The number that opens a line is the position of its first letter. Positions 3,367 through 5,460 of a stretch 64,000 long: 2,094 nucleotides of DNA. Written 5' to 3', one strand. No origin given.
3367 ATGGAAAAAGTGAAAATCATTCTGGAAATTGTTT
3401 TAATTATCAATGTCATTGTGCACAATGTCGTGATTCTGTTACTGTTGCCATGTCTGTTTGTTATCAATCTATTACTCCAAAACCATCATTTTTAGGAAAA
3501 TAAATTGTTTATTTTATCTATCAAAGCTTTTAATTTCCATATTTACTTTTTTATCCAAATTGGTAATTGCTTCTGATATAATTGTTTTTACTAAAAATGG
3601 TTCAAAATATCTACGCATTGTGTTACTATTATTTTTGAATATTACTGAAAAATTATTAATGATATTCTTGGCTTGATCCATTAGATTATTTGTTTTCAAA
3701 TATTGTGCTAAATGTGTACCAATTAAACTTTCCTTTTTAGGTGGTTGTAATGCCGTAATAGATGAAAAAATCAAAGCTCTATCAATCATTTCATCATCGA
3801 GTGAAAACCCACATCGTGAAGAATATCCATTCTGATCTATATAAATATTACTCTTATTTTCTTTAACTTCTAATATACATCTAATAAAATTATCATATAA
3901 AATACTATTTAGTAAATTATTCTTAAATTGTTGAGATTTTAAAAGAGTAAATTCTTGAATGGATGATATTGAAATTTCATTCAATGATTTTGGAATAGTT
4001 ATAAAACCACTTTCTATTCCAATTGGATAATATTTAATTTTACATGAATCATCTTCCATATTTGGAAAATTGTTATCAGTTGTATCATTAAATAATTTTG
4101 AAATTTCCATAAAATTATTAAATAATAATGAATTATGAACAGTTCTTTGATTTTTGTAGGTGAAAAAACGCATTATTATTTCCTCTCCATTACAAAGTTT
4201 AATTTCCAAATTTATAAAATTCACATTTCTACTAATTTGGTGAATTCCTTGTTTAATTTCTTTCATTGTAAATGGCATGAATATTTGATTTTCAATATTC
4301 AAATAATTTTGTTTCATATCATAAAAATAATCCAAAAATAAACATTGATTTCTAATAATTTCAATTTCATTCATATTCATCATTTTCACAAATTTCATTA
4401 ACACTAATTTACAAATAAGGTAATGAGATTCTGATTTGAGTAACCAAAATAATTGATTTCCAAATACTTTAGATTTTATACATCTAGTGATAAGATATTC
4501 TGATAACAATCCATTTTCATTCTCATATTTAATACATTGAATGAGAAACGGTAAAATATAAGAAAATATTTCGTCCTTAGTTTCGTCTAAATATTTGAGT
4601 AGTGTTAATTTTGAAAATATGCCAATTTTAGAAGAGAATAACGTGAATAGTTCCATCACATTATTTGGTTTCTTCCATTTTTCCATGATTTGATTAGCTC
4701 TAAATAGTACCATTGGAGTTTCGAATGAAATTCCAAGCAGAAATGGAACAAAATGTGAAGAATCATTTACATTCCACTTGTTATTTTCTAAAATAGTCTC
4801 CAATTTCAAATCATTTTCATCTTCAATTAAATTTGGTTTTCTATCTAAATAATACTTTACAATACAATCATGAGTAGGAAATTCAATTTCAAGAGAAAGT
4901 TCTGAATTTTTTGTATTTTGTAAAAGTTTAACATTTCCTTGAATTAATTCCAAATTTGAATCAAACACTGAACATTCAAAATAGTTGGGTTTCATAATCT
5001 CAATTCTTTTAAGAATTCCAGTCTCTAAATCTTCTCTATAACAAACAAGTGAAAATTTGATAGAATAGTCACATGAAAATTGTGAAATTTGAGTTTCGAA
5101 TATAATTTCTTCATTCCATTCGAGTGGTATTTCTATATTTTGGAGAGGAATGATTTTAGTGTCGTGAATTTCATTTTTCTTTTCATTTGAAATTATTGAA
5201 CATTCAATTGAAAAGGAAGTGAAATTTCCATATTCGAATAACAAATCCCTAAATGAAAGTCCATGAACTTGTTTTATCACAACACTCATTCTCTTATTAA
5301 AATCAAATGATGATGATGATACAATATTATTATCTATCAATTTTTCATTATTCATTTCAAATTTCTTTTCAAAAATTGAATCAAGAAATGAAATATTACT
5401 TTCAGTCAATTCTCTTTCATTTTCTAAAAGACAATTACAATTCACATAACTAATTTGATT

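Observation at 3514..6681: F-box + LRR fused to a C2-helical-catalytic PI3K-like module whose catalytic residues are degenerate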

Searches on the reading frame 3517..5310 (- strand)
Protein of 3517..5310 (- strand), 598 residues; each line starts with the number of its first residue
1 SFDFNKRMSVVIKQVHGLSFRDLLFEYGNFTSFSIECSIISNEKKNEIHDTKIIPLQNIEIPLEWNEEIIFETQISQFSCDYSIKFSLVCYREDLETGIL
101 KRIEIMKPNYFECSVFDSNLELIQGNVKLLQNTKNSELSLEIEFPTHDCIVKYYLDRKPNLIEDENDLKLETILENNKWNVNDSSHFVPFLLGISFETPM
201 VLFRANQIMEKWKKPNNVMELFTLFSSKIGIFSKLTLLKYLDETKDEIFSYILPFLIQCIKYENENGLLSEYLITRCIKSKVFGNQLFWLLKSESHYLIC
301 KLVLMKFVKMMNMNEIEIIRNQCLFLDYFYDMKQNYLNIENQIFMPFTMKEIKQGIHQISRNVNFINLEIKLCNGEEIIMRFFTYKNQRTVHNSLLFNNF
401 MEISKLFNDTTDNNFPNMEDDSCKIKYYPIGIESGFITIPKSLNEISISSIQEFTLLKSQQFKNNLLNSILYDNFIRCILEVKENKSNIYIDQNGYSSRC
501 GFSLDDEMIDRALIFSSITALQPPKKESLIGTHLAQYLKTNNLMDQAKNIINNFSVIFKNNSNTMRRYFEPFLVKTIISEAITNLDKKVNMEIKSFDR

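Call 18: search_solved_structures(query=A2, max_evalue=10, show_alignments=3)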
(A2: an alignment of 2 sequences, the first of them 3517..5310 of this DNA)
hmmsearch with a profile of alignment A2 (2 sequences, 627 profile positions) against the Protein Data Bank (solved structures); distinct sequences matched with E-value up to 10: 81 (the best 60 are shown).
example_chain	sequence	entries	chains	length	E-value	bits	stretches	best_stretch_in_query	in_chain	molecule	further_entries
4ajw_A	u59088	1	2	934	0.00081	21.3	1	244-350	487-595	PHOSPHATIDYLINOSITOL-4,5-BISPHOSPHATE 3-KINASE CATALYTIC SUBUNIT DELTA ISOFORM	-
5ncz_A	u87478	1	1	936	0.00081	21.3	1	244-350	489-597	Phosphatidylinositol 4,5-bisphosphate 3-kinase catalytic subunit delta isoform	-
5ncy_A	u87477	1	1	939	0.00082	21.3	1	244-350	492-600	Phosphatidylinositol 4,5-bisphosphate 3-kinase catalytic subunit delta isoform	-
6dgt_A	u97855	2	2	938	0.00082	21.3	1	244-350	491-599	Phosphatidylinositol 4,5-bisphosphate 3-kinase catalytic subunit delta isoform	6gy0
4xe0_A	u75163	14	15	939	0.00082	21.3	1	244-350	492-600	Phosphatidylinositol 4,5-bisphosphate 3-kinase catalytic subunit delta isoform | Phosphor inositol 3 kinase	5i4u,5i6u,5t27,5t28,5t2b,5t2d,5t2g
2wxf_A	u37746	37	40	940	0.00082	21.3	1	244-350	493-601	PHOSPHATIDYLINOSITOL-4,5-BISPHOSPHATE 3-KINASE CATALYTIC SUBUNIT DELTA ISOFORM | Phosphatidylinositol 4,5-bisphosphate 3-kinase catalytic subunit delta isoform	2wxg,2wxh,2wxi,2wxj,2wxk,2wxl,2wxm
5o83_A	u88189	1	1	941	0.00082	21.3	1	244-350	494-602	Phosphatidylinositol 4,5-bisphosphate 3-kinase catalytic subunit delta isoform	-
5is5_A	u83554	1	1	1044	0.00097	21.1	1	244-350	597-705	Phosphatidylinositol 4,5-bisphosphate 3-kinase catalytic subunit delta isoform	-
6eyz_A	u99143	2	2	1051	0.00098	21.1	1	244-350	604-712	Phosphatidylinositol 4,5-bisphosphate 3-kinase catalytic subunit delta isoform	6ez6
5ngb_A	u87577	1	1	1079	0.001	21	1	244-350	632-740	Phosphatidylinositol 4,5-bisphosphate 3-kinase catalytic subunit delta isoform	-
7oi4_AAA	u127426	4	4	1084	0.001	21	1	244-350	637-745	Phosphatidylinositol 4,5-bisphosphate 3-kinase catalytic subunit delta isoform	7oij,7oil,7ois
5dxu_A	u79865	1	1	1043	0.0011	20.9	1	244-340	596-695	Phosphatidylinositol 4,5-bisphosphate 3-kinase catalytic subunit delta isoform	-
5ubt_A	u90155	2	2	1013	0.0011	20.9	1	244-340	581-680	Phosphatidylinositol 4,5-bisphosphate 3-kinase catalytic subunit delta isoform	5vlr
6ocu_A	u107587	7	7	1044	0.0011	20.9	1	244-340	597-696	Phosphatidylinositol 4,5-bisphosphate 3-kinase catalytic subunit delta isoform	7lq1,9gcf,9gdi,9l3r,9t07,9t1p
5m6u_A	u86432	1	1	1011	0.0011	20.9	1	244-340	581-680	Phosphatidylinositol 4,5-bisphosphate 3-kinase catalytic subunit delta isoform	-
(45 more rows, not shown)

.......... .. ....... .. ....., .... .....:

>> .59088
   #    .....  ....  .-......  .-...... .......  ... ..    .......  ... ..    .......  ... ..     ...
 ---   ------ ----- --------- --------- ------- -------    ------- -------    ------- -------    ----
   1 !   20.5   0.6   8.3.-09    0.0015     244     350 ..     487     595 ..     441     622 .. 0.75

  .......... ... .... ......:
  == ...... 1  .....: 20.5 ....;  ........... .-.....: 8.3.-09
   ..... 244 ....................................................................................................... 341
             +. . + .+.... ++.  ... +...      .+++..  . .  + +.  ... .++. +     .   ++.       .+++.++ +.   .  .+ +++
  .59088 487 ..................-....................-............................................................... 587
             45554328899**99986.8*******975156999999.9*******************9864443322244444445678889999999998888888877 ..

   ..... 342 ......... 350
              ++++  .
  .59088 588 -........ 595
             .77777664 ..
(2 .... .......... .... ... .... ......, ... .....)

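Call 19: find_homologous_proteins(query=A2, max_evalue=0.01)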
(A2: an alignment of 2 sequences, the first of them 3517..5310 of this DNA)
Query A2 (2 sequences) (598 aa, profile of the alignment): 3 proteins with E <= 0.01 among 6565 candidates.
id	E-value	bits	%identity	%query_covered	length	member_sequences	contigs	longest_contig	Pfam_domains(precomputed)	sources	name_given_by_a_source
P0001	0.0e+0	1181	46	98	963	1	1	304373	PF00613.27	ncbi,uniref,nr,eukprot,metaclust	ncbi:predicted protein [Naegleria gruberi]|uniref:Predicted protein n=1 Tax=Naegleria gruberi TaxID=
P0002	3.4e-84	302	33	96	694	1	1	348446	PF00792.31,PF00613.27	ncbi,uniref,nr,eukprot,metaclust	ncbi:phosphatidylinositol 3-kinase [Naegleria gruberi]|uniref:Phosphatidylinositol 3-kinase n=1 Tax=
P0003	4.2e-80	288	38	69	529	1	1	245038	PF00613.27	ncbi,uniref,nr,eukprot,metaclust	ncbi:predicted protein [Naegleria gruberi]|uniref:Predicted protein n=1 Tax=Naegleria gruberi TaxID=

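Call 21: search_protein_families(library=pfam, proteins=[P0002, P0003], max_evalue=0.1)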
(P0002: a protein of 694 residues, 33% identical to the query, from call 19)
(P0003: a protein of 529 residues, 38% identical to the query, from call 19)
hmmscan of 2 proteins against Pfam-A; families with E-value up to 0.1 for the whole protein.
P0002 (694 aa): 3 families
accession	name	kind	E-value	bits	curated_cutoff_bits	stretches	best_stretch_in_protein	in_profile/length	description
PF00613.26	PI3Ka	-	3.6e-18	66.1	31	1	302-450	29-176/185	Phosphoinositide 3-kinase family, accessory domain (PIK domain)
PF00792.30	PI3K_C2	-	8.9e-07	29.4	26.4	1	143-234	4-92/136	Phosphoinositide 3-kinase C2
PF12799.13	LRR_4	-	0.015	16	27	1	16-47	1-30/44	Leucine Rich repeats (2 copies)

P0003 (529 aa): 2 families
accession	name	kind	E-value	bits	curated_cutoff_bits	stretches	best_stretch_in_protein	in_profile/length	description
PF00613.26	PI3Ka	-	2.3e-12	47.2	31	1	122-235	49-164/185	Phosphoinositide 3-kinase family, accessory domain (PIK domain)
PF00792.30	PI3K_C2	-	0.029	14.8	26.4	1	3-73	28-94/136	Phosphoinositide 3-kinase C2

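Call 30: find_encoding_contigs(protein=P0002, flank=6000, max_places=3)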
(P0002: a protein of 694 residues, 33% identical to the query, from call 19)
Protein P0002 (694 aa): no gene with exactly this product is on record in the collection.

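Call 34: predict_structure(alignment_id=A3)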
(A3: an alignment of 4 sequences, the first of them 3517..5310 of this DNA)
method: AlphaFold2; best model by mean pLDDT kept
length: 598 residues; sequences in the alignment: 4
mean_pLDDT: 56.7   pTM: 0.55
mean pLDDT of the five models: 56.7, 49.8, 47.9, 40.1, 38.4
residues with pLDDT >= 90: 0; 70-90: 190; 50-70: 180; < 50: 228
segments of 3 or more residues with pLDDT < 50: 1-28, 44-47, 57-84, 106-216, 228-232, 409-422, 502-530
pLDDT, mean of each block of 10 residues (from residue 1): 27 31 42 57 49 50 34 35 51 63 49 29 32 39 34 34 30 31 30 33 38 45 52 54 69 76 60 76 80 78 80 79 73 74 79 86 76 88 63 70 61 42 67 78 72 68 73 67 59 73 41 31 38 60 70 72 71 56 66 64
secondary structure, 60 per line:
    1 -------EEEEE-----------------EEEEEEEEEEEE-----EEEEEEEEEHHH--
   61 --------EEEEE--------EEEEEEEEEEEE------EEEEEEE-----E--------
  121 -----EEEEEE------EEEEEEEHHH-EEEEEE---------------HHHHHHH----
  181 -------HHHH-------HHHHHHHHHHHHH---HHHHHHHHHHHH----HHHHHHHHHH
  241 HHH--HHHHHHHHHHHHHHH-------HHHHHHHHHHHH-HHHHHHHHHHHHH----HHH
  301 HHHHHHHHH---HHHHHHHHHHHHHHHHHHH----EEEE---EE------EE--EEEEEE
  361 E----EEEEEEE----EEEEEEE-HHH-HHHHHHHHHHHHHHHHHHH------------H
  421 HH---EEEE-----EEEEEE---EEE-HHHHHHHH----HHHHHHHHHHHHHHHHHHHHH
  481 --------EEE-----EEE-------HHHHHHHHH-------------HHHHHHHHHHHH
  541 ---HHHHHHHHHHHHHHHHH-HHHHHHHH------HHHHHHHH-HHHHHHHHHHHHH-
elements in order: E8-12 E30-41 E47-55 E69-73 E82-93 E100-106 E126-131 E138-144 E149-154 H170-176 H188-191 H199-211 H215-226 H231-243 H246-260 H268-279 H281-293 H298-309 H313-331 E336-339 E355-361 E366-372 E377-383 H389-407 E426-429 E435-440 E444-446 H448-455 H460-480 E489-491 E497-499 H507-515 H529-540 H544-560 H562-569 H576-583 H585-597

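Call 36: search_protein_representatives(alignment_id=A2)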
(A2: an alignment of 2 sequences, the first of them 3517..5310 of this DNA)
Query: 2 sequences, 627 profile positions. Proteins with E-value up to 0.001 (for the whole library): 12; up to 1e-10: 3; up to 1e-30: 3. The best 12 are listed.
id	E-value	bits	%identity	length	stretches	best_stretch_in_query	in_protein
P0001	0.0e+00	1181.4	-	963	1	1-627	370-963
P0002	1.1e-84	301.7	-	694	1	1-586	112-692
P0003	1.3e-80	288.2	-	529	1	62-512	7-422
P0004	8.5e-08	47.7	-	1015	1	187-322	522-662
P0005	2.6e-05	39.5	-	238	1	188-318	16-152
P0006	3.8e-05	39.0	-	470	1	244-341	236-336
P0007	6.5e-05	38.2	-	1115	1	172-363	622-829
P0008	9.5e-05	37.7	-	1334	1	175-304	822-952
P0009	1.5e-04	37.0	-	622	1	196-302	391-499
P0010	2.0e-04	36.6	-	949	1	189-335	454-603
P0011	6.7e-04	34.9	-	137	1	244-306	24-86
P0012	7.0e-04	34.8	-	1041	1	244-334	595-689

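Call 38: fold_search(model_id=the predicted structure, library=pdb)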
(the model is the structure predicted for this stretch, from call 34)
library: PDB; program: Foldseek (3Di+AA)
matches with E <= 10: 850; with E <= 0.001: 91
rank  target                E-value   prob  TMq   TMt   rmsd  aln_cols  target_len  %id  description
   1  7bi4                  5.3e-12  1.00  0.39  0.30  20.9       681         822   15  PI3KC2a core apo (released 2022-03-09)
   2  7z75                  8.3e-12  1.00  0.38  0.29  21.0       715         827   16  PI3KC2a core in complex with PITCOIN3 (released 2022-08-31)
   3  8a9i                  2.1e-11  1.00  0.39  0.30  20.9       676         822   14  PI3KC2a core in complex with PITCOIN1 (released 2022-08-31)
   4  7z74                  3.3e-11  1.00  0.35  0.27  21.6       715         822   14  PI3KC2a core in complex with PITCOIN2 (released 2022-08-31)
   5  8aj8_A                3.8e-11  1.00  0.42  0.27  19.6       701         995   13  Structure of p110 gamma bound to the p84 regulatory subunit (released 2023-03-22)
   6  7bi6                  3.8e-11  1.00  0.34  0.26  21.6       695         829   15  PI3KC2a core in complex with ATP (released 2022-03-09)
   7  5m6u_A                4.9e-11  1.00  0.42  0.29  17.9       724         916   14  HUMAN PI3KDELTA IN COMPLEX WITH LASW1579 (released 2017-02-01)
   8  7bi9                  4.9e-11  1.00  0.37  0.29  21.2       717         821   15  PI3KC2a core in complex with PIK90 (released 2022-03-09)
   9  7lm2_A                1.8e-10  1.00  0.39  0.27  18.5       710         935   13  HUMAN PI3KDELTA IN COMPLEX WITH COMPOUND 3C (released 2021-04-21)
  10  5t8f_A                2.2e-10  1.00  0.37  0.26  18.8       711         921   14  p110delta/p85alpha with taselisib (GDC-0032) (released 2017-01-11)
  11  4bfr_B                2.5e-10  1.00  0.35  0.27  19.8       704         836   12  Discovery and Optimization of Pyrimidone Indoline Amide PI3Kbeta Inhibitors for the Treatment of Phosphatase and TENsi (released 2014-01-15)
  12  8s3r_A                2.6e-10  1.00  0.42  0.29  18.3       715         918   13  HUMAN PI3KDELTA IN COMPLEX WITH PYRIDAZINONE INHIBITOR 7 (released 2024-07-03)
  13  8ow2                  2.7e-10  1.00  0.45  0.32  16.5       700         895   13  Crystal structure of the p110alpha catalytic subunit from homo sapiens in complex with activator 1938 (released 2023-05-24)
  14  6oco_A                3.2e-10  1.00  0.38  0.27  18.1       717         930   14  HUMAN PI3KDELTA IN COMPLEX WITH COMPOUND 6 (released 2019-12-11)
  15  6q74                  3.3e-10  1.00  0.40  0.30  19.8       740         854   13  PI3K delta in complex with 1benzylN[5(3,6dihydro2Hpyran4yl)2methoxypyridin3yl]2methyl1Himidazole4sulfonamide (released 2018-12-26)
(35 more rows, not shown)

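Call 40: search_protein_families(library=pfam, proteins=[P0004, P0007, P0008, P0010, P0012, P0009, P0006], max_evalue=0.001)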
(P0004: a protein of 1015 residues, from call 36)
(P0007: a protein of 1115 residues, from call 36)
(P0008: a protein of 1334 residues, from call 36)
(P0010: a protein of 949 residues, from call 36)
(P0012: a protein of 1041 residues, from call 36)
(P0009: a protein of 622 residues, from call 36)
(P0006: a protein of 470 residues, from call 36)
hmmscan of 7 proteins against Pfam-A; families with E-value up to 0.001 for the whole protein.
P0004 (1015 aa): 4 families
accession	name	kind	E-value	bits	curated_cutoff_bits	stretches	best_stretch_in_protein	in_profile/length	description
PF00613.26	PI3Ka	-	2.2e-61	207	31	1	492-665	11-183/185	Phosphoinositide 3-kinase family, accessory domain (PIK domain)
PF00454.33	PI3_PI4_kinase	-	1.7e-60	205.4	27.1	1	754-961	4-240/241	Phosphatidylinositol 3- and 4-kinase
PF00792.30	PI3K_C2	-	4.7e-19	69.2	26.4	1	326-435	4-102/136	Phosphoinositide 3-kinase C2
PF00794.24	PI3K_rbd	-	5.5e-18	65.5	22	1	133-234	5-105/106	PI3-kinase family, ras-binding domain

P0007 (1115 aa): 8 families
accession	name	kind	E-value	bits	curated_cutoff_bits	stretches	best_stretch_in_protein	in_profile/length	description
PF00454.33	PI3_PI4_kinase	-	1.9e-57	195.4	27.1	1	858-1065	2-240/241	Phosphatidylinositol 3- and 4-kinase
PF00613.26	PI3Ka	-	2.5e-51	174.2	31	1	601-777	5-182/185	Phosphoinositide 3-kinase family, accessory domain (PIK domain)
PF00130.28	C1_1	-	7.2e-11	42.2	26.5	1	133-183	1-51/53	Phorbol esters/diacylglycerol binding domain (C1 domain)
PF00794.24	PI3K_rbd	-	5.4e-09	36.7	22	1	276-368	14-104/106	PI3-kinase family, ras-binding domain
PF00792.30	PI3K_C2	-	9.1e-08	32.6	26.4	1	449-546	5-101/136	Phosphoinositide 3-kinase C2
PF00018.34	SH3_1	-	4e-07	30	22.9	1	34-70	2-38/48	SH3 domain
PF07653.23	SH3_2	-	1.5e-06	28.2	21.8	1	34-93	4-54/55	Variant SH3 domain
PF14604.12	SH3_9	-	7.6e-06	26.1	30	1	34-69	1-36/49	Variant SH3 domain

P0008 (1334 aa): 4 families
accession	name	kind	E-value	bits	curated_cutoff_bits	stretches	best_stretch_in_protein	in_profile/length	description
PF00613.26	PI3Ka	-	1.3e-61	207.7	31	1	798-974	5-180/185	Phosphoinositide 3-kinase family, accessory domain (PIK domain)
PF00454.33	PI3_PI4_kinase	-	3e-61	207.9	27.1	1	1062-1275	2-240/241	Phosphatidylinositol 3- and 4-kinase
PF00792.30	PI3K_C2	-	5.3e-21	75.5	26.4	1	658-757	5-106/136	Phosphoinositide 3-kinase C2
PF00794.24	PI3K_rbd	-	3.9e-16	59.6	22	1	498-581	21-104/106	PI3-kinase family, ras-binding domain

P0010 (949 aa): 4 families
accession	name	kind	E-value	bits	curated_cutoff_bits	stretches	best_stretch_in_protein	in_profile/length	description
PF00454.33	PI3_PI4_kinase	-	1.6e-53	182.5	27.1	1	682-893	3-240/241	Phosphatidylinositol 3- and 4-kinase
PF00613.26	PI3Ka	-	9.3e-49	165.8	31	1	417-595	6-184/185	Phosphoinositide 3-kinase family, accessory domain (PIK domain)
PF00792.30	PI3K_C2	-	4.5e-12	46.5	26.4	1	261-358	3-103/136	Phosphoinositide 3-kinase C2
PF00794.24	PI3K_rbd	-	3.4e-09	37.3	22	1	112-183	25-90/106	PI3-kinase family, ras-binding domain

P0012 (1041 aa): 5 families
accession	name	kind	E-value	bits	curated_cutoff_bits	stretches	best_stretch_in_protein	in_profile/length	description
PF00454.33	PI3_PI4_kinase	-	8.2e-70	235.9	27.1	1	777-988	2-240/241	Phosphatidylinositol 3- and 4-kinase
PF00613.26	PI3Ka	-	8.4e-49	166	31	1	504-680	6-183/185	Phosphoinositide 3-kinase family, accessory domain (PIK domain)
PF00792.30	PI3K_C2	-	3.6e-17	63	26.4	1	336-434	5-98/136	Phosphoinositide 3-kinase C2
PF02192.22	PI3K_p85B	-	1e-15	57.6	27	1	40-105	9-74/76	PI3-kinase family, p85-binding domain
PF00794.24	PI3K_rbd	-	3.1e-11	43.8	22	1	208-277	37-105/106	PI3-kinase family, ras-binding domain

P0009 (622 aa): 3 families
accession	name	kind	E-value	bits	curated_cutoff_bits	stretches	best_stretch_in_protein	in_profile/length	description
PF00613.26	PI3Ka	-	1e-44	152.6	31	1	349-516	8-173/185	Phosphoinositide 3-kinase family, accessory domain (PIK domain)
PF00792.30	PI3K_C2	-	8.4e-08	32.7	26.4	1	153-260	5-106/136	Phosphoinositide 3-kinase C2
PF00794.24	PI3K_rbd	-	4.9e-07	30.3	22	1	14-71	49-104/106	PI3-kinase family, ras-binding domain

P0006 (470 aa): 4 families
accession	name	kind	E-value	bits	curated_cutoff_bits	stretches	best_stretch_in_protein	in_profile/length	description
PF00613.26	PI3Ka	-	7.1e-54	182.5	31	1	141-322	5-184/185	Phosphoinositide 3-kinase family, accessory domain (PIK domain)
PF00454.33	PI3_PI4_kinase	-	3.9e-15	56.9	27.1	1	393-461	12-83/241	Phosphatidylinositol 3- and 4-kinase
PF00792.30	PI3K_C2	-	2.1e-10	41.2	26.4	1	12-80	38-105/136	Phosphoinositide 3-kinase C2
PF21245.3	PI4KB-PIK1_PIK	-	0.00036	21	27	1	224-290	7-74/75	PI4KB/PIK1, accessory (PIK) domain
